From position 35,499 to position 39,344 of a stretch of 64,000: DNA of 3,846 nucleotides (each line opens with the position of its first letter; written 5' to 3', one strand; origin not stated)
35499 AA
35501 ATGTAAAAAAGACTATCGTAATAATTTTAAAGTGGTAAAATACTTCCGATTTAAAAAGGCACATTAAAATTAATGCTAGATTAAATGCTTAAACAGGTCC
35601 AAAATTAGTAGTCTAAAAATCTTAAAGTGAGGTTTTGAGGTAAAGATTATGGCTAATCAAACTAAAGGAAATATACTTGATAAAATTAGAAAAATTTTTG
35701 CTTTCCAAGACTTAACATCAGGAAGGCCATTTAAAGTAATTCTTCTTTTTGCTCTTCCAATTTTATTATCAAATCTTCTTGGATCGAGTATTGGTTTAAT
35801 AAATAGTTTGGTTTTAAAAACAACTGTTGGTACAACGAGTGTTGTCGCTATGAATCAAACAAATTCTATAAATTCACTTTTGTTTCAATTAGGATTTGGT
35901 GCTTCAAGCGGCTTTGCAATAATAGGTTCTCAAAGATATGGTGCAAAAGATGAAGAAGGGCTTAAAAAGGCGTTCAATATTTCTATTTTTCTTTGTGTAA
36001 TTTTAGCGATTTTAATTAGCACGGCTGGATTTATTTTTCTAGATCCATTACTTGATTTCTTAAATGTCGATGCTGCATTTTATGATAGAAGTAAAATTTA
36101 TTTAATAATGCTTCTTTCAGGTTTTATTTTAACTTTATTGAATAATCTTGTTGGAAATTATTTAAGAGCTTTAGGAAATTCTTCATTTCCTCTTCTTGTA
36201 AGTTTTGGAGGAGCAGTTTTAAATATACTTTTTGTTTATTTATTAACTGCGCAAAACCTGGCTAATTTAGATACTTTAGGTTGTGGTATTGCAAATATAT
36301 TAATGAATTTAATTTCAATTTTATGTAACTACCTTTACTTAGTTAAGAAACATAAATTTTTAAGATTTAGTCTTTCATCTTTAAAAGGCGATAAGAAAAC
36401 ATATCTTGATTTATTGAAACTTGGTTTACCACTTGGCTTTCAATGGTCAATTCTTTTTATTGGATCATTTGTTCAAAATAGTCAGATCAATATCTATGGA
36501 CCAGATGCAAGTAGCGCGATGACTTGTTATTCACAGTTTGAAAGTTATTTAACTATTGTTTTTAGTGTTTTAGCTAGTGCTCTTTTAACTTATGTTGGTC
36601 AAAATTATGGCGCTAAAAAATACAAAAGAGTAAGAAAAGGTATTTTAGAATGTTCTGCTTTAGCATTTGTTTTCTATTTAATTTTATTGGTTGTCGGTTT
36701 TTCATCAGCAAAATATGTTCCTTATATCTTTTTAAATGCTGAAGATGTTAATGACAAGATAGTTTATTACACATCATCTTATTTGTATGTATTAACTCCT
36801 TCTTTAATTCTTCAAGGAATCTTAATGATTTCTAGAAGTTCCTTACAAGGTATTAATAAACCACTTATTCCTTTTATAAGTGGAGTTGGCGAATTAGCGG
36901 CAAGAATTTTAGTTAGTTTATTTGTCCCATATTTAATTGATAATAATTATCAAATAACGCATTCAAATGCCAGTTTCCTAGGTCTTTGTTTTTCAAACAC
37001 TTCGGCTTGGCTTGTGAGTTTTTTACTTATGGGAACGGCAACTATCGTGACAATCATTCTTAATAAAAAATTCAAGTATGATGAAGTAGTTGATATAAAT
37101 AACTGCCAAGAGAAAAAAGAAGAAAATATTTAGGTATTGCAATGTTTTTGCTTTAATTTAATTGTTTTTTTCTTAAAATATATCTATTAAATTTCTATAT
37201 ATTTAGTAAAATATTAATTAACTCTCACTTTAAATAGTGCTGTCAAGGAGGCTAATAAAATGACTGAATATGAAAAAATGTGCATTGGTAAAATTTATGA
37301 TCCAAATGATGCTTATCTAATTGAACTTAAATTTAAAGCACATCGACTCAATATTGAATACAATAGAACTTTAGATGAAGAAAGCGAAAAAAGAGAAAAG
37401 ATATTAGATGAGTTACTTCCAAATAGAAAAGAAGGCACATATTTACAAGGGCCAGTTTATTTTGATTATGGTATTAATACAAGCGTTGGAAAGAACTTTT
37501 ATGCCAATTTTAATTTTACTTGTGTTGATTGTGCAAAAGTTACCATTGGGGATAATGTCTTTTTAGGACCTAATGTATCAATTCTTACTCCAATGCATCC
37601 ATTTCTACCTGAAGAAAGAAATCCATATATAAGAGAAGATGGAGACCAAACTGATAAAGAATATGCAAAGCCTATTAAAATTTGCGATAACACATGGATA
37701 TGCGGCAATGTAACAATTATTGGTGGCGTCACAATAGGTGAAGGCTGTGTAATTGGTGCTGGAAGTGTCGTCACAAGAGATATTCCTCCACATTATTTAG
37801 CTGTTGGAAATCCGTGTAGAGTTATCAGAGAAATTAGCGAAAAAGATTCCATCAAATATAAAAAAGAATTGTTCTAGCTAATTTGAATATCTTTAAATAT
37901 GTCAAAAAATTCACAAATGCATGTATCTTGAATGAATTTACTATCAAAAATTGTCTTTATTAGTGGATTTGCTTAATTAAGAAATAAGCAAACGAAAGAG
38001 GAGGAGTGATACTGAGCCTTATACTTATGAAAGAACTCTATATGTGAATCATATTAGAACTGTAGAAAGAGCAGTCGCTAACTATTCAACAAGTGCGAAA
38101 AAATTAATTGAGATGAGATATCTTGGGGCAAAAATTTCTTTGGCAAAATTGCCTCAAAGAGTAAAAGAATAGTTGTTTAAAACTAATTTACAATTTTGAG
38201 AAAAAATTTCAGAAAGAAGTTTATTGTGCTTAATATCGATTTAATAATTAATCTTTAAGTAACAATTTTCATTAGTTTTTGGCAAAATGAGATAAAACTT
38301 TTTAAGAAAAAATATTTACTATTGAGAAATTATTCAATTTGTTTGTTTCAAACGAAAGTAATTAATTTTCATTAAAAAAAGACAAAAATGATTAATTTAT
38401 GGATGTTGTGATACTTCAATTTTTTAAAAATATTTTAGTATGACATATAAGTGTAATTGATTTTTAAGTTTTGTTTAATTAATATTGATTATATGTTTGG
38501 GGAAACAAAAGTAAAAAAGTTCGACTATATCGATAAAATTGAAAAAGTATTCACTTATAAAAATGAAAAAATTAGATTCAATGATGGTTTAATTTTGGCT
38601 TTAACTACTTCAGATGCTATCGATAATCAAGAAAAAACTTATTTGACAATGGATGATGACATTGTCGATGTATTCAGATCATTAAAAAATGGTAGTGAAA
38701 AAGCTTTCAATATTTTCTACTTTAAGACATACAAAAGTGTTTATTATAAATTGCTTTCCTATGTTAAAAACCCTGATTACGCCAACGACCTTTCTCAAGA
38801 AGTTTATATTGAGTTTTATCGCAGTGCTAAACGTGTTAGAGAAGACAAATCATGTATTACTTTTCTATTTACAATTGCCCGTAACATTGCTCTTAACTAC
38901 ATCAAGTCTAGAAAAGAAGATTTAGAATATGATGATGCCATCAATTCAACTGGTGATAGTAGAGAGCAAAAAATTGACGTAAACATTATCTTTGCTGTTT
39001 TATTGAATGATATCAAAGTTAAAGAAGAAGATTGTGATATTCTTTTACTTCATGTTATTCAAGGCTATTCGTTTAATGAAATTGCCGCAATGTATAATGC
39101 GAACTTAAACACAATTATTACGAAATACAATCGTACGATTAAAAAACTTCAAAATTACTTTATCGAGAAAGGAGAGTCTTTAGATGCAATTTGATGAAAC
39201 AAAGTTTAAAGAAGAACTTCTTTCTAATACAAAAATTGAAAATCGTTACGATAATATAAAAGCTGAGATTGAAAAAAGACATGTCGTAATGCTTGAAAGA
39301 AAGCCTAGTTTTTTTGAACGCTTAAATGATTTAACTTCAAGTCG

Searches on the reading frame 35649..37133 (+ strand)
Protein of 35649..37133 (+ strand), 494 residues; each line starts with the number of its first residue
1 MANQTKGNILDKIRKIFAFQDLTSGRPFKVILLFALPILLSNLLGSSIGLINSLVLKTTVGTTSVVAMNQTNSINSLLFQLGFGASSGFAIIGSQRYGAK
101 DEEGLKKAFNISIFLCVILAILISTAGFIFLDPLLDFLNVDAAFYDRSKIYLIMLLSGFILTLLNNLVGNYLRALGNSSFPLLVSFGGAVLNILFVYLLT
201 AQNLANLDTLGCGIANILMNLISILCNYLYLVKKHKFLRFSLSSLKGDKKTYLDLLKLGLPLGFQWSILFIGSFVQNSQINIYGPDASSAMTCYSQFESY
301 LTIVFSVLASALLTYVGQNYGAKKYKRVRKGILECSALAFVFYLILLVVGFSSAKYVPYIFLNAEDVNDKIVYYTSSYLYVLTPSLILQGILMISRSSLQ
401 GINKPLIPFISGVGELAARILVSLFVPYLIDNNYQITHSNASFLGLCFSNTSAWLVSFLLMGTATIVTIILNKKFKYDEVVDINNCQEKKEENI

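Call 54: search_protein_families(library=ncbifam, proteins=[window:35649-37133:+], max_evalue=1e-10)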
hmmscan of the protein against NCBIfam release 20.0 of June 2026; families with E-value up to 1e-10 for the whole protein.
window:35649-37133:+ (494 aa): 3 families
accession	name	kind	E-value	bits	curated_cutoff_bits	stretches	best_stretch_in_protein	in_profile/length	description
TIGR00797.1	matE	subfamily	4.4e-39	134.5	147.4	1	37-427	1-384/396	MATE family efflux transporter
NF041801.1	MATE_SolL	equivalog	7.6e-23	81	780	1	25-405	16-394/458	solanimycin export family MATE transporter SolL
NF052396.1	MATE_WgkD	equivalog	2e-22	79.8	510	1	29-404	3-371/428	tryglysin-associated MATE efflux transporter WgkD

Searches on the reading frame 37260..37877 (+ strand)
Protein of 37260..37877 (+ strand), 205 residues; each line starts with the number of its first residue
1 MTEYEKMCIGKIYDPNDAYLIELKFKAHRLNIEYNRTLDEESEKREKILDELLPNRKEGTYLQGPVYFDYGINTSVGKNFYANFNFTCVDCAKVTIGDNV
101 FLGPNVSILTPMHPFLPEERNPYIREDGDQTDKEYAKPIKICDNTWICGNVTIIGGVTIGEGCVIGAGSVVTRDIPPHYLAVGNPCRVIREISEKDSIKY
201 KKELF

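Call 80: search_protein_families(library=pfam, proteins=[window:37260-37877:+], max_evalue=0.0001)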
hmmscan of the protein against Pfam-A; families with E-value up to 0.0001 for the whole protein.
window:37260-37877:+ (205 aa): 3 families
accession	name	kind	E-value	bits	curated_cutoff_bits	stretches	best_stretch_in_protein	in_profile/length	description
PF00132.30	Hexapep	-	2e-14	53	27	1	139-173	2-36/36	Bacterial transferase hexapeptide (six repeats)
PF12464.13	Mac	-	4.3e-12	46.5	22.1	1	6-54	1-50/53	Maltose acetyltransferase hexapeptide capping motif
PF14602.12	Hexapep_2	-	2.1e-09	37.4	27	1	138-173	1-34/34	Hexapeptide repeat of succinyl-transferase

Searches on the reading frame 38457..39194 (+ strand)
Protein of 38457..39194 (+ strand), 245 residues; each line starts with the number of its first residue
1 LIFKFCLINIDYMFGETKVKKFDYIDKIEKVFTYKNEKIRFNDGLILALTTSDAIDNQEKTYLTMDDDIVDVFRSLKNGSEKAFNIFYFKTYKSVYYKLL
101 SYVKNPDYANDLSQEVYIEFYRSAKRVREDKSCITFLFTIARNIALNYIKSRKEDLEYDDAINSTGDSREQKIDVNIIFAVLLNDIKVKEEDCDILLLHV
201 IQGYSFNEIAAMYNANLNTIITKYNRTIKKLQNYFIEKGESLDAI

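Call 81: search_protein_families(library=pfam, proteins=[window:38457-39194:+], max_evalue=0.0001)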
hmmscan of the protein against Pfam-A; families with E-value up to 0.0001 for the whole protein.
window:38457-39194:+ (245 aa): 1 family
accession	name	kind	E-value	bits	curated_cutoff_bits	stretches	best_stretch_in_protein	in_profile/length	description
PF04542.20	Sigma70_r2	-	3.6e-11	43.1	24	1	92-153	6-69/71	Sigma-70 region 2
